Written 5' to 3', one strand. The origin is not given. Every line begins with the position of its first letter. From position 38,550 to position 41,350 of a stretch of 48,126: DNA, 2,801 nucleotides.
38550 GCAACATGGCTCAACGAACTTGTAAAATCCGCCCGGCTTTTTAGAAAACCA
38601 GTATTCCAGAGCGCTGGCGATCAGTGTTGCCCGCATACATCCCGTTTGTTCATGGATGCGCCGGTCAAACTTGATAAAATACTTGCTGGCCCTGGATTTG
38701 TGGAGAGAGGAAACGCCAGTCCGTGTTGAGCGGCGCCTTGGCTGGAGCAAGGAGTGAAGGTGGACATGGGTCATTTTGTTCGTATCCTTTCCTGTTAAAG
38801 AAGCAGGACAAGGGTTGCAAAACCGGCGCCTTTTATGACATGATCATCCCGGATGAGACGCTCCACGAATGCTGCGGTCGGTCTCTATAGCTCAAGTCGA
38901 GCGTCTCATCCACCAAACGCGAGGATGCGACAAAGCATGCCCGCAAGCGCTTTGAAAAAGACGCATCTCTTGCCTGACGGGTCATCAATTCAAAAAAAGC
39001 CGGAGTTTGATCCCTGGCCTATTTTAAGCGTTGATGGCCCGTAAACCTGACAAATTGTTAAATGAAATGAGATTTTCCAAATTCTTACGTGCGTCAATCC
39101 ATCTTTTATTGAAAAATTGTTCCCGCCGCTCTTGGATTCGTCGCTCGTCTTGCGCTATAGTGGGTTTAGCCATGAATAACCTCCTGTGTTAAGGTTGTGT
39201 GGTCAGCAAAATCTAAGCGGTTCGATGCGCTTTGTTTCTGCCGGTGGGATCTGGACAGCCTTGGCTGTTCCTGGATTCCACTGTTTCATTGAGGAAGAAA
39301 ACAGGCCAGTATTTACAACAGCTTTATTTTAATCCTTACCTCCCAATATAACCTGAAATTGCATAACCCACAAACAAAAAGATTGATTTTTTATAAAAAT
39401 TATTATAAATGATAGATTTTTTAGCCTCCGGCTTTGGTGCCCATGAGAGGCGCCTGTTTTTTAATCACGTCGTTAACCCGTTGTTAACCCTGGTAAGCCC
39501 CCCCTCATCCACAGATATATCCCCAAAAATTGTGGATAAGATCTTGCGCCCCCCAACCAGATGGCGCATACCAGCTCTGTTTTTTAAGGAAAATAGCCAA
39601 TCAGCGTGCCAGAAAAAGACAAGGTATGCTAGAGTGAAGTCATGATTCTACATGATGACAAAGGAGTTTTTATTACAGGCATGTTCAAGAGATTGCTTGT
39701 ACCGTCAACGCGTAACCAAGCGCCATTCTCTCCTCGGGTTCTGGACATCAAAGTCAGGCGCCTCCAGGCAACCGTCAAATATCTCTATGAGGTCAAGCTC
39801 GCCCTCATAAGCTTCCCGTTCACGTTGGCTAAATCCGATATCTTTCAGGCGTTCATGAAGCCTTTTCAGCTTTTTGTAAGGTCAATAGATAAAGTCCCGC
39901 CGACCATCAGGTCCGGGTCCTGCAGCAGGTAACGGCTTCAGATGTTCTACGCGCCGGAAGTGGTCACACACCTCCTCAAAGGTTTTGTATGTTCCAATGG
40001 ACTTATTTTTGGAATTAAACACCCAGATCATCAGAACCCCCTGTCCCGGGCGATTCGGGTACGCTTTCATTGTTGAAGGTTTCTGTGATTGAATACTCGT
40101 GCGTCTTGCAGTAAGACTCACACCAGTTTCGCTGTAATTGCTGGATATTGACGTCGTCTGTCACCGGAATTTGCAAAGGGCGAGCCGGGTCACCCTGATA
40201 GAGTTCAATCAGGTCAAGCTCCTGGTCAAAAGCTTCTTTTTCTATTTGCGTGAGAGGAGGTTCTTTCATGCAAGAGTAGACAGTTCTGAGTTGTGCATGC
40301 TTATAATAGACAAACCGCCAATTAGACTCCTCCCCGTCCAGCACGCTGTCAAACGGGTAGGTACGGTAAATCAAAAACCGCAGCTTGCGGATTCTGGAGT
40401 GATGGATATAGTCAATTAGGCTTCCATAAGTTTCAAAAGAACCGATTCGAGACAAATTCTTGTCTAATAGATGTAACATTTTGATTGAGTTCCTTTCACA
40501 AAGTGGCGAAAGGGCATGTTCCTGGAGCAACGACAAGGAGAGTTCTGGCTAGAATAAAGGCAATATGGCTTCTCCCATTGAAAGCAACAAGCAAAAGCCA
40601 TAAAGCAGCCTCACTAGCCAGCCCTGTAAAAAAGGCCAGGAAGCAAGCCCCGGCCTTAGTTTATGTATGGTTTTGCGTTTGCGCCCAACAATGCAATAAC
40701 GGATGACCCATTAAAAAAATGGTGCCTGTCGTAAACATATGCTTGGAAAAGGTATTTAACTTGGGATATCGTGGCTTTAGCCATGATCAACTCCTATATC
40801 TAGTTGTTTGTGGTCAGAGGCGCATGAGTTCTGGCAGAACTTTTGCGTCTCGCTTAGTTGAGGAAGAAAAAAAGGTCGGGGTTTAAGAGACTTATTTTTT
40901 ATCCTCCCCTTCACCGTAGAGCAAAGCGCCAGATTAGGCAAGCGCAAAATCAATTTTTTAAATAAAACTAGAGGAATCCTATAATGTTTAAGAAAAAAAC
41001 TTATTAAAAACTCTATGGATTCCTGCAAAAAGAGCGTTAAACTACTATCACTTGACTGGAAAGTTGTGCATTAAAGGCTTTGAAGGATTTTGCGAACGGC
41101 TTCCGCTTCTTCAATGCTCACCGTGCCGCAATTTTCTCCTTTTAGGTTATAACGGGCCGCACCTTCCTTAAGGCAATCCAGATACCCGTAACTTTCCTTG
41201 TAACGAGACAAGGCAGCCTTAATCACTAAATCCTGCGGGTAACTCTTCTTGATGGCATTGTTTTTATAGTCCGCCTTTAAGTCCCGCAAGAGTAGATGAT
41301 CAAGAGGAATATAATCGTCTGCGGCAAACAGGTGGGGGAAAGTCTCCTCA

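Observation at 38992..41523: Two paralogous leader + mini-ORF + terminator units next to a FinO/ProQ gene: candidate RNA-based control circuit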

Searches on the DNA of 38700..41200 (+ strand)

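Call 63: search_rna_families(source=window, start=38700, end=41200, threshold=evalue, max_evalue=10)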
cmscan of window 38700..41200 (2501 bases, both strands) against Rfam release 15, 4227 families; matches with E-value up to 10: 4.
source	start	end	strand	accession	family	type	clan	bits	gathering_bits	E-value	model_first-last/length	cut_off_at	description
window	40777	40850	-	RF00043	Plasmid_R1162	Gene; antisense;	-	21.1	55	1.4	1-75/75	no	R1162-like plasmid antisense RNA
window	40969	41065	+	RF01589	plasmodium_snoR11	Gene; snRNA; snoRNA; HACA-box;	-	19.4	80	8.4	1-207/207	no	small nucleolar RNA snoR11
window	40416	40481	-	RF00066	U7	Gene; snRNA;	-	18.4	34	0.73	1-62/62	no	U7 small nuclear RNA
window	40529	40631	-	RF03184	mir-1250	Gene; miRNA;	-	16.8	80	9.7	1-104/104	no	mir-1250 microRNA precursor family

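Call 103: build_rna_model(alignment_id=A8, structure=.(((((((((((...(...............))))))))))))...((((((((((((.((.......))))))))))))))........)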
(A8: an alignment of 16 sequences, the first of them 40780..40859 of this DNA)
Model R1 built from alignment A8 (16 sequences, 90 columns); structure: as given.
model positions 80; base pairs 26; branch points 1; effective number of sequences 2.97; information 0.708 bits per position. Calibrated on 0.2 Mb of random sequence (short: E-values are rough).
structure used (alignment columns):
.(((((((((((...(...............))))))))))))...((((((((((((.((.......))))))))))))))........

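Call 105: search_with_rna_model(model_id=R1, sources=[window, L001, L002, L003, L004, L005, L006, L007, L008, L009, L012, L014, L015, L016, L017, L018, L019, L020, L021, L022, L023, L024, L025, L026, L027, L028, L029, L030, L031, L032, L033, L034, L035, L036, L037, L038, L039, L040, L041, L042, L043, L044, L045, L046, L047, L048, L049, L050, L051, L052, L053, L054, L055, L056, L067, L078, L082, L083, L085, L087, L088, L093, L094, L095, L096, L098, L102, L104, L105], max_evalue=1)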
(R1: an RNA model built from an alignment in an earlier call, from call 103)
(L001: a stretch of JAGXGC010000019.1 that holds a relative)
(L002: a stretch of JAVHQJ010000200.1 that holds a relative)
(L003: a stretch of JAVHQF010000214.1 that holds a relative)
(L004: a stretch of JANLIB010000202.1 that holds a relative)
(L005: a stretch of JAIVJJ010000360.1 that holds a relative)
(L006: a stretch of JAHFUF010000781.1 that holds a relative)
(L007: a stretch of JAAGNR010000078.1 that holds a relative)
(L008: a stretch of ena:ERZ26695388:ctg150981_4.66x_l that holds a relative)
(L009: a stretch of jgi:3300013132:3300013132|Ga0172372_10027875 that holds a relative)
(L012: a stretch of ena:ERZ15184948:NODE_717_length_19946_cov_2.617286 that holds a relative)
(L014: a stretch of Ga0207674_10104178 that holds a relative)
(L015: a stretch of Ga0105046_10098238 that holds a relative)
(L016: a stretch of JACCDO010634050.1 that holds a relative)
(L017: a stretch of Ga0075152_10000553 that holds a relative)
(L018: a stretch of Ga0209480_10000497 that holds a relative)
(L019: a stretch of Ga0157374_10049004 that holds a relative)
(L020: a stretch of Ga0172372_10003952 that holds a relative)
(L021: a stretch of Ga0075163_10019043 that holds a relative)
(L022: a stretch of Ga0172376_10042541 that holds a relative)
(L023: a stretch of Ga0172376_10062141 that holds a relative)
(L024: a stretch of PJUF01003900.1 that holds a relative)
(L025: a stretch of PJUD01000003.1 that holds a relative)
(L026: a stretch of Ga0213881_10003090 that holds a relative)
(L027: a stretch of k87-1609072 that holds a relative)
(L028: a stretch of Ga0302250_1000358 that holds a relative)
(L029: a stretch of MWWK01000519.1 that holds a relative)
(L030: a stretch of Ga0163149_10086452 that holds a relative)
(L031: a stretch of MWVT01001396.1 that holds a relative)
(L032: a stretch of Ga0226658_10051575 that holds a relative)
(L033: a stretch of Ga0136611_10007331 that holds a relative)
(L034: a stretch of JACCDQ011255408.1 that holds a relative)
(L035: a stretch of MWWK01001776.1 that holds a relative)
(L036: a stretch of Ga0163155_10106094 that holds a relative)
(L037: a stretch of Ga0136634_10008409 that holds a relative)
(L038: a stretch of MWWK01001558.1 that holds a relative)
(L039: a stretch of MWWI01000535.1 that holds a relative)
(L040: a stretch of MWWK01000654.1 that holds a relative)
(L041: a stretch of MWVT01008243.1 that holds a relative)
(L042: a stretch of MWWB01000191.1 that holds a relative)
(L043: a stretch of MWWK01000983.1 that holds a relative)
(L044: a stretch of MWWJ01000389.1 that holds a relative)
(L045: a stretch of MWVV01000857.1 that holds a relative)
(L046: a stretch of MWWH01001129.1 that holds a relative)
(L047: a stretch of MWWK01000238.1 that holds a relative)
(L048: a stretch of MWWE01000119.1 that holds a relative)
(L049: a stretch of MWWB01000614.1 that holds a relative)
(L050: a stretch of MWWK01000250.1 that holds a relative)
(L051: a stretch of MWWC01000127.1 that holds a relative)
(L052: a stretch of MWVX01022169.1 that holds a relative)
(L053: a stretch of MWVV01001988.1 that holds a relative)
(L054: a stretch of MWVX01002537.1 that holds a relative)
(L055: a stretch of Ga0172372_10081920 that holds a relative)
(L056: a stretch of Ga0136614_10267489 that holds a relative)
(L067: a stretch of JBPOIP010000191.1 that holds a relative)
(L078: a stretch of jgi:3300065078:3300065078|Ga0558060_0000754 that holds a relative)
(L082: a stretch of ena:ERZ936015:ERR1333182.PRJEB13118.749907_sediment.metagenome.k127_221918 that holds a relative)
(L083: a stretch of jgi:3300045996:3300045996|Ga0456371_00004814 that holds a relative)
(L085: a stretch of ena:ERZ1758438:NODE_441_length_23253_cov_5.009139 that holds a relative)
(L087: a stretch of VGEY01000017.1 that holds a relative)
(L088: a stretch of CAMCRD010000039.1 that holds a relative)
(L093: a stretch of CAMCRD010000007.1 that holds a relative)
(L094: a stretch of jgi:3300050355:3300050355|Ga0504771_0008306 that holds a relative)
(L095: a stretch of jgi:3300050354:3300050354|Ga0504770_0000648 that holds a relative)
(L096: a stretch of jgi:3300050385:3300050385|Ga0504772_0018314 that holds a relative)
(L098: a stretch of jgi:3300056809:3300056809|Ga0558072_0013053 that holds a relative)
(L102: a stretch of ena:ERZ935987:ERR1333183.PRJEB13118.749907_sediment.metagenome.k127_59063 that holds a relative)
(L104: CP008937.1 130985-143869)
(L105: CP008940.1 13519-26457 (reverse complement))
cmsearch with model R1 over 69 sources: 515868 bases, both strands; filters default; matches with E-value up to 1: 26.
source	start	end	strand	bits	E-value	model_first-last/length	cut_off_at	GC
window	40780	40859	+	87.3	2.3e-20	1-80/80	no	0.46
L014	210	287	-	84.2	1.5e-19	1-80/80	no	0.47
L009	968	1045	-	82.2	5.1e-19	1-80/80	no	0.53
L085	5007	5084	-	81.5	8.1e-19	1-80/80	no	0.51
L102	4435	4515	-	81.1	1e-18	1-80/80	no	0.48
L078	8671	8748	-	81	1.1e-18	1-80/80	no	0.47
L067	2723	2801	-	79.5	2.7e-18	1-80/80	no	0.54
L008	10973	11053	-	78.5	5e-18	1-80/80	no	0.48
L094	4621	4699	-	77.6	8.9e-18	1-80/80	no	0.51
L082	8484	8562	-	76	2.3e-17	1-80/80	no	0.57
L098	4231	4311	-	75.7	2.7e-17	1-80/80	no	0.43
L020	6226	6301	-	75.1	4.2e-17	1-80/80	no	0.47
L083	8822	8897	-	72.6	1.9e-16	1-80/80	no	0.45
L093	458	541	+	70.9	5.3e-16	1-80/80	no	0.49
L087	111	186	+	64.7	2.5e-14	1-80/80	no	0.46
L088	691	775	+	56.6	3.5e-12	1-80/80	no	0.47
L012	11919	11982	-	56.1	4.8e-12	1-80/80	no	0.5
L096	1454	1518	-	29.2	6.6e-05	1-80/80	no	0.46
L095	1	42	-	26.6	0.00034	1-44/80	3'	0.52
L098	4239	4272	+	17.5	0.09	38-72/80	no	0.5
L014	218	251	+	14.7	0.5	38-72/80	no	0.59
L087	144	178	-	14.6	0.52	38-72/80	no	0.54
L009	976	1009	+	14.6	0.55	38-72/80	no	0.59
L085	5015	5049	+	14.2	0.67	38-72/80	no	0.57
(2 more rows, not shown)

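Call 110: search_with_rna_model(model_id=R1, source=window, start=38900, end=39500, filters=off, max_evalue=1, show_alignments=1)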
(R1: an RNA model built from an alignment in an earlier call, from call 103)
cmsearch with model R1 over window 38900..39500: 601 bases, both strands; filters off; matches with E-value up to 1: 1.
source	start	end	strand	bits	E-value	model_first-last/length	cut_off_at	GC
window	39169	39236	+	27.6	2.1e-07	1-80/80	no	0.46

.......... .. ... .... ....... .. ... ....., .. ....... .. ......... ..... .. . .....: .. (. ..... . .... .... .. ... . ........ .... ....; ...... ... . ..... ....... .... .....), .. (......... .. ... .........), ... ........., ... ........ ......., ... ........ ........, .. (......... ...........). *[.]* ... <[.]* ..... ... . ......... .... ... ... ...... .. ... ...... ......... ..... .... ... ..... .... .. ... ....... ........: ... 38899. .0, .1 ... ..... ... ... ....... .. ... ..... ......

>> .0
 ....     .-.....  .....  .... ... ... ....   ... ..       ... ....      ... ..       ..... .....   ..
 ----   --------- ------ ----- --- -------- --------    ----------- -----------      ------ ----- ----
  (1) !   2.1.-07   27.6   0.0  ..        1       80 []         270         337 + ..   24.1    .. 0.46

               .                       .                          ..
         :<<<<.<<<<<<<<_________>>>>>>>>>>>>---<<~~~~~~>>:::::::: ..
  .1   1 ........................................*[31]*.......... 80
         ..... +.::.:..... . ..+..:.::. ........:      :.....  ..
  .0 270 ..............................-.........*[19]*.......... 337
